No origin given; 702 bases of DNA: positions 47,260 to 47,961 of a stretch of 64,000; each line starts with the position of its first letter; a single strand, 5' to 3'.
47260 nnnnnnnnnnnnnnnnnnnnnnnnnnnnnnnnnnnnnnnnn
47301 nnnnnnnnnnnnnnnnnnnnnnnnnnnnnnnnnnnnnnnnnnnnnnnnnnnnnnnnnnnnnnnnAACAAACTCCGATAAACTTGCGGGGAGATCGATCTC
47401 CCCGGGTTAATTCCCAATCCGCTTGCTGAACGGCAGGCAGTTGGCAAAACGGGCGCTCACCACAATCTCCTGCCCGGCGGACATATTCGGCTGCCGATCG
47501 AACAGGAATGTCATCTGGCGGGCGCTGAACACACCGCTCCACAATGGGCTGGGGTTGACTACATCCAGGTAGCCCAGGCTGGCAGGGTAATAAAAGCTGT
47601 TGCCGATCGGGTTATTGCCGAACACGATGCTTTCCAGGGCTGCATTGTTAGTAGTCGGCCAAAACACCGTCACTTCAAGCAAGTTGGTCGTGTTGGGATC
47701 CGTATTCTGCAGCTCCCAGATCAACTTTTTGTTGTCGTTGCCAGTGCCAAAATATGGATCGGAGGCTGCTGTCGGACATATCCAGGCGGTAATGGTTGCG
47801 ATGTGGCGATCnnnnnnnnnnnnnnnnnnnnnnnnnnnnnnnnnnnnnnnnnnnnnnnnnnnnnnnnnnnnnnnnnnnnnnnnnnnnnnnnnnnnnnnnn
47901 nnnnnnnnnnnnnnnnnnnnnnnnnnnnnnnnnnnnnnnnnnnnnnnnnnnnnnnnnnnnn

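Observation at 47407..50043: Giant pseudopilin: TadE-like domain fused to five Calx-beta repeats and an unassigned C-terminal domain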

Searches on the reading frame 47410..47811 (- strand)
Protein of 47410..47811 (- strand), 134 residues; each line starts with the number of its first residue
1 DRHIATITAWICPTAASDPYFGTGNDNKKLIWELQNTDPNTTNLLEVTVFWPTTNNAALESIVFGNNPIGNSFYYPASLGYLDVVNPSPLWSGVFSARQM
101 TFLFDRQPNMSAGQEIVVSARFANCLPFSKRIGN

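Call 37: predict_structure(alignment_id=A1)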
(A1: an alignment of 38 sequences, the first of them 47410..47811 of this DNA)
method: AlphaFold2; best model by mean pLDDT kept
length: 134 residues; sequences in the alignment: 38
mean_pLDDT: 94.4   pTM: 0.86
mean pLDDT of the five models: 94.4, 94.2, 94.1, 91.8, 91.4
residues with pLDDT >= 90: 111; 70-90: 23; 50-70: 0; < 50: 0
segments of 3 or more residues with pLDDT < 50: none
pLDDT, mean of each block of 10 residues (from residue 1): 82 97 97 97 97 94 93 89 96 97 96 95 97 92
secondary structure, 60 per line:
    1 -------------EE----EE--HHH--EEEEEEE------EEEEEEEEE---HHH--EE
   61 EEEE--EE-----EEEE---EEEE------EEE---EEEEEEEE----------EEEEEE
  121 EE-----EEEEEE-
elements in order: E29-35 E42-50 E59-64 E74-77 E81-84 E91-93 E97-104 E115-122 E128-133

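Call 39: search_protein_representatives(alignment_id=A1)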
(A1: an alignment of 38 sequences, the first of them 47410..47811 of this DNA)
Query: 38 sequences, 136 profile positions. Proteins with E-value up to 0.001 (for the whole library): 1566; up to 1e-10: 519; up to 1e-30: 21. The best 150 are listed.
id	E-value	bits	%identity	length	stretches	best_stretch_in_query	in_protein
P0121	4.7e-84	295.7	-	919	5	13-130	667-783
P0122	2.4e-61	222.2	-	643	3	12-131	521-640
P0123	9.0e-46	171.8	-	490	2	4-130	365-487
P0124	4.4e-44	166.3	-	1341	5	20-131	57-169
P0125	1.3e-36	142.1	-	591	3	2-133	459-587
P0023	2.2e-36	141.4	-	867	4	1-133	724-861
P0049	8.9e-36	139.4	-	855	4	2-134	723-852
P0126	1.5e-35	138.7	-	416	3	14-129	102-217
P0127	1.3e-34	135.6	-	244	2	13-130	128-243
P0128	2.2e-34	134.9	-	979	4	22-130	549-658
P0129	9.4e-34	132.9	-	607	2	13-129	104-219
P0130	3.5e-33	131.0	-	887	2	13-129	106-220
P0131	1.1e-32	129.3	-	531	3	28-129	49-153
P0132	1.6e-32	128.9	-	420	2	13-129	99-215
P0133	1.1e-31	126.1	-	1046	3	13-134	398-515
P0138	3.6e-31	124.5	-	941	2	14-130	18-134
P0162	2.1e-24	102.6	-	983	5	12-133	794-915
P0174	4.7e-23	98.2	-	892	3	14-131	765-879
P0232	4.0e-18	82.3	-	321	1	14-129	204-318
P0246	2.2e-17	79.8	-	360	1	13-130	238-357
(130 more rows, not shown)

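Call 41: fold_search(model_id=the predicted structure, library=pdb)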
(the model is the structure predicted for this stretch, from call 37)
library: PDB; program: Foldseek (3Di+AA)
matches with E <= 10: 1671; with E <= 0.001: 1
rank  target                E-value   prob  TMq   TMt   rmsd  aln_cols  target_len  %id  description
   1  3zk0                  9.2e-04  1.00  0.39  0.43   8.0       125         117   12  The crystal structure of a Cu(I) metallochaperone from Streptomyces lividans in its apo form (released 2014-01-29)
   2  8fk7_A                1.3e-03  1.00  0.42  0.41   9.2       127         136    9  Structure of the Pyrobaculum calidifontis flagellar-like archaeal type IV pilus (released 2023-06-28)
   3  5tuh_B                1.7e-03  1.00  0.40  0.50  10.8       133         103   14  Archaellum periplasmic stator protein FlaG from Sulfolobus acidocaldarius (released 2018-01-10)
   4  3zja                  1.9e-03  1.00  0.37  0.42   8.5       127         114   12  The crystal structure of a Cu(I) metallochaperone from Streptomyces lividans (released 2014-01-29)
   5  5tug_A                3.0e-03  0.99  0.36  0.41  13.3       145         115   12  Archaellum periplasmic stator protein complex FlaF and FlaG from Sulfolobus acidocaldarius (released 2018-01-10)
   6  4p94_B                3.7e-03  1.00  0.45  0.46   7.7       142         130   12  The crystal structure of the soluble domain of Sulfolobus acidocaldarius FlaF (residues 35-164) (released 2015-04-22)
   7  8b7d                  4.8e-03  0.63  0.24  0.23  10.9       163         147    7  Luminal domain of TMEM106B (released 2023-07-19)
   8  9yah                  5.4e-03  0.98  0.36  0.39  10.7       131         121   14  Crystal structure of metallochaperone AccA from Neisseria gonorrhoeae (released 2026-03-25)
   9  7mit_A                6.0e-03  0.90  0.34  0.17  10.6       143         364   11  Vascular KATP channel: Kir6.1 SUR2B propeller-like conformation 1 (released 2021-10-13)
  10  4p94_A                6.3e-03  1.00  0.43  0.48   8.4       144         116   12  The crystal structure of the soluble domain of Sulfolobus acidocaldarius FlaF (residues 35-164) (released 2015-04-22)
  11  5tuh_A                6.3e-03  0.99  0.39  0.47  11.7       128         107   11  Archaellum periplasmic stator protein FlaG from Sulfolobus acidocaldarius (released 2018-01-10)
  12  2zot_B                6.3e-03  0.97  0.39  0.38   8.5       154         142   12  Crystal structure of human F-spondin reeler domain (fragment 1) (released 2008-10-14)
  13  3opu_C                7.4e-03  0.97  0.40  0.20   8.3       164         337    8  Crystal structure of the C-terminal domain of Streptococcus mutans surface protein SpaP (released 2011-01-19)
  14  6pbk_A                8.2e-03  0.98  0.36  0.41  13.2       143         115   12  Archaellum periplasmic stator protein complex FlaF and FlaG from Sulfolobus acidocaldarius (released 2019-11-20)
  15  3qc5                  9.1e-03  0.92  0.34  0.16   9.0       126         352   13  GspB (released 2011-08-10)
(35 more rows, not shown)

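Call 49: search_protein_families(library=pfam, proteins=[P0121, P0122, P0123, P0124, P0126, P0130, P0246, P0232, P0174, P0162], max_evalue=0.001)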
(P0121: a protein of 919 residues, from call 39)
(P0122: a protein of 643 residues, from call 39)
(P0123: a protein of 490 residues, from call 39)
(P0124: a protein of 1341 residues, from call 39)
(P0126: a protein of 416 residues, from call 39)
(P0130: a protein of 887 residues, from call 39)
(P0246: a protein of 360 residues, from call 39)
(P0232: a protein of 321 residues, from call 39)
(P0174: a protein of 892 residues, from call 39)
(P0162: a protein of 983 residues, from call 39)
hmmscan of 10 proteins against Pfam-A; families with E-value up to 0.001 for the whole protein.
P0121 (919 aa): 2 families
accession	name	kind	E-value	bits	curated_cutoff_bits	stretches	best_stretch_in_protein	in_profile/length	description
PF07811.17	TadE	-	9.8e-16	58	22.9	1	41-83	1-43/43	TadE-like protein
PF04385.20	FAINT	-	3.5e-05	24.1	20.7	0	709-735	30-56/78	Domain of unknown function, DUF529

P0122 (643 aa): 2 families
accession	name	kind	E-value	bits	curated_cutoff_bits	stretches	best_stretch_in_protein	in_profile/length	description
PF07811.17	TadE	-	1.9e-13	50.7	22.9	1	17-59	1-43/43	TadE-like protein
PF01917.21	Arch_flagellin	-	2.6e-06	28.3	29.5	0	247-351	64-160/162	Archaebacterial flagellin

P0123 (490 aa): 1 family
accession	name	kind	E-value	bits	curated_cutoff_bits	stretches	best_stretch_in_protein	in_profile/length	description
PF07811.17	TadE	-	1.1e-15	57.9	22.9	1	13-54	2-43/43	TadE-like protein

P0124 (1341 aa): 1 family
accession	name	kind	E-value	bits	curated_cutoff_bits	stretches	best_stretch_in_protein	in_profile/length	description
PF18914.6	DUF5666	-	9.2e-22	77.5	27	2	747-800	1-58/60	Domain of unknown function (DUF5666)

P0126 (416 aa): 0 families

P0130 (887 aa): 1 family
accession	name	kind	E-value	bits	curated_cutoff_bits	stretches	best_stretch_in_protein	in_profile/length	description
PF00082.27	Peptidase_S8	-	1.7e-52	179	21.8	1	439-743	1-287/288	Subtilase family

P0246 (360 aa): 0 families

P0232 (321 aa): 0 families

P0174 (892 aa): 6 families
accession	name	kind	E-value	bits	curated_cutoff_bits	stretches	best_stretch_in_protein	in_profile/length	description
PF00069.31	Pkinase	-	3.2e-48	164.9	31.7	1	9-255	1-253/263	Protein kinase domain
PF07714.23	PK_Tyr_Ser-Thr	-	1.4e-30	106.9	23.1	1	11-253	3-248/258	Protein tyrosine and serine/threonine kinase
PF03109.22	ABC1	-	1.9e-06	27.6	22.9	1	80-154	141-215/244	ABC1 atypical kinase-like domain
PF01636.29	APH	-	3.9e-05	24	23.2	1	86-160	124-204/239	Phosphotransferase enzyme family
PF14531.12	Kinase-like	-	0.00036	20.3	25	1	114-209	153-253/289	Kinase-like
PF06293.20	Kdo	-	0.00058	19.8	21.3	1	92-150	103-166/207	Lipopolysaccharide kinase (Kdo/WaaP) family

P0162 (983 aa): 1 family
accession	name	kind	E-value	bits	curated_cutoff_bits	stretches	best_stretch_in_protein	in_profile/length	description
PF07811.17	TadE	-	2.9e-16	59.8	22.9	1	19-60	2-43/43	TadE-like protein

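Call 50: search_protein_families(library=pfam, alignment_id=A1, max_evalue=10)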
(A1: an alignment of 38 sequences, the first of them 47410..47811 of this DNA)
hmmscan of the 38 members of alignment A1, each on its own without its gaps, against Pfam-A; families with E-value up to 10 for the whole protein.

A. member 1, window:47410-47811:- (134 aa): 0 families

B. families by the number of members that match (of 38 scanned): 15 families
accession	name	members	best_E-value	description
PF25784.1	BigA_N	2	0.027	BigA and YdbA N-terminal beta barrel domain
PF04385.20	FAINT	1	0.0022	Domain of unknown function, DUF529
PF07705.17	CARDB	1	0.0057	CARDB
PF11854.14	MtrB_PioB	1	0.035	Putative outer membrane beta-barrel porin, MtrB/PioB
PF12019.13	GspH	1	0.055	Type II transport protein GspH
PF04017.17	DUF366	1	0.09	Domain of unknown function (DUF366)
PF02993.19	MCPVI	1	0.096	Minor capsid protein VI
PF18888.5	DUF5650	1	0.1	Repeat of unknown function (DUF5650)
PF21582.3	CBM30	1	0.1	Carbohydrate binding domain 30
PF14524.12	Wzt_C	1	0.11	Wzt C-terminal domain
PF24291.1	Ig_CFAP65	1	0.15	Cilia- and flagella-associated protein 65-like, Ig-like domain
PF16461.11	Phage_TTP_12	1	0.15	Lambda phage tail tube protein, TTP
PF18833.7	TPR_22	1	0.16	Tetratricopeptide repeat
PF20240.3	DUF6597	1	0.2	Domain of unknown function (DUF6597)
PF19406.5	PKD_5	1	0.73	PKD-like domain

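Call 79: list_cluster_members(proteins=[P0121, P0122, P0123, P0124, P0126, P0130, P0174, P0246, P0232, P0138])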
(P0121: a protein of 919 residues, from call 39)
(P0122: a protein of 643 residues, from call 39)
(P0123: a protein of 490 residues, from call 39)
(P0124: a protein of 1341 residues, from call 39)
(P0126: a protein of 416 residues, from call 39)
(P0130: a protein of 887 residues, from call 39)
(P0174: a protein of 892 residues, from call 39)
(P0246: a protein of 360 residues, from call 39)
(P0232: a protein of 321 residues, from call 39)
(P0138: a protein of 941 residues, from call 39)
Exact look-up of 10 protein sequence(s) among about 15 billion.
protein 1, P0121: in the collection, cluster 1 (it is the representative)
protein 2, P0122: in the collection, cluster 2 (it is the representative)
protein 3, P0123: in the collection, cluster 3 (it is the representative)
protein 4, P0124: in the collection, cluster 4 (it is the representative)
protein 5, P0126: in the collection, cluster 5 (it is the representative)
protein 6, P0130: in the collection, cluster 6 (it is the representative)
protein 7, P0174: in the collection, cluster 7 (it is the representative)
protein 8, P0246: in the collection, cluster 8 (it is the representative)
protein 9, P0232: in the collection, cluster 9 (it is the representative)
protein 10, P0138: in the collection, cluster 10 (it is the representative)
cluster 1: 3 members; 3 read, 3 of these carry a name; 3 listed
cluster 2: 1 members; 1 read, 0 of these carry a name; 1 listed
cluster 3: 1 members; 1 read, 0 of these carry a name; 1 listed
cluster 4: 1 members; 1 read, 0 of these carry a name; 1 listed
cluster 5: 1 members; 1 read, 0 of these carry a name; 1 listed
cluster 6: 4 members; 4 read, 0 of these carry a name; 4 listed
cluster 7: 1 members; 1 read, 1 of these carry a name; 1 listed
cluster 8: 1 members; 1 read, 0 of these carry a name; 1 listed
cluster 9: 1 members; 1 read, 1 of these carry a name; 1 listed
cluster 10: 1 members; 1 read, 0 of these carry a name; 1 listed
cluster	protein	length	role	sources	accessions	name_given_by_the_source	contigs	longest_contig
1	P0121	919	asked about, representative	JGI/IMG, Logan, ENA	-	Flp pilus assembly protein TadG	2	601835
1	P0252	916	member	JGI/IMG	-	Flp pilus assembly protein TadG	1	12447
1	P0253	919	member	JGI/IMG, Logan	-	Flp pilus assembly protein TadG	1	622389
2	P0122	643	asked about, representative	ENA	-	-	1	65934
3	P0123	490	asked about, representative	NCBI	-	-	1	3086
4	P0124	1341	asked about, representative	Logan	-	-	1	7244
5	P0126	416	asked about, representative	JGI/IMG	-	-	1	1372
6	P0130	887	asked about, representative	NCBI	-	-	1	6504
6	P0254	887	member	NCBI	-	-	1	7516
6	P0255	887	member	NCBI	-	-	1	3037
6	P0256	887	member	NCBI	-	-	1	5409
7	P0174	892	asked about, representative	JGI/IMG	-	serine/threonine protein kinase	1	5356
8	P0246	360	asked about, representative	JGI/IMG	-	-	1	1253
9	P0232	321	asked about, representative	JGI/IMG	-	Tfp pilus assembly protein PilV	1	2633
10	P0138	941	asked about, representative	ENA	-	-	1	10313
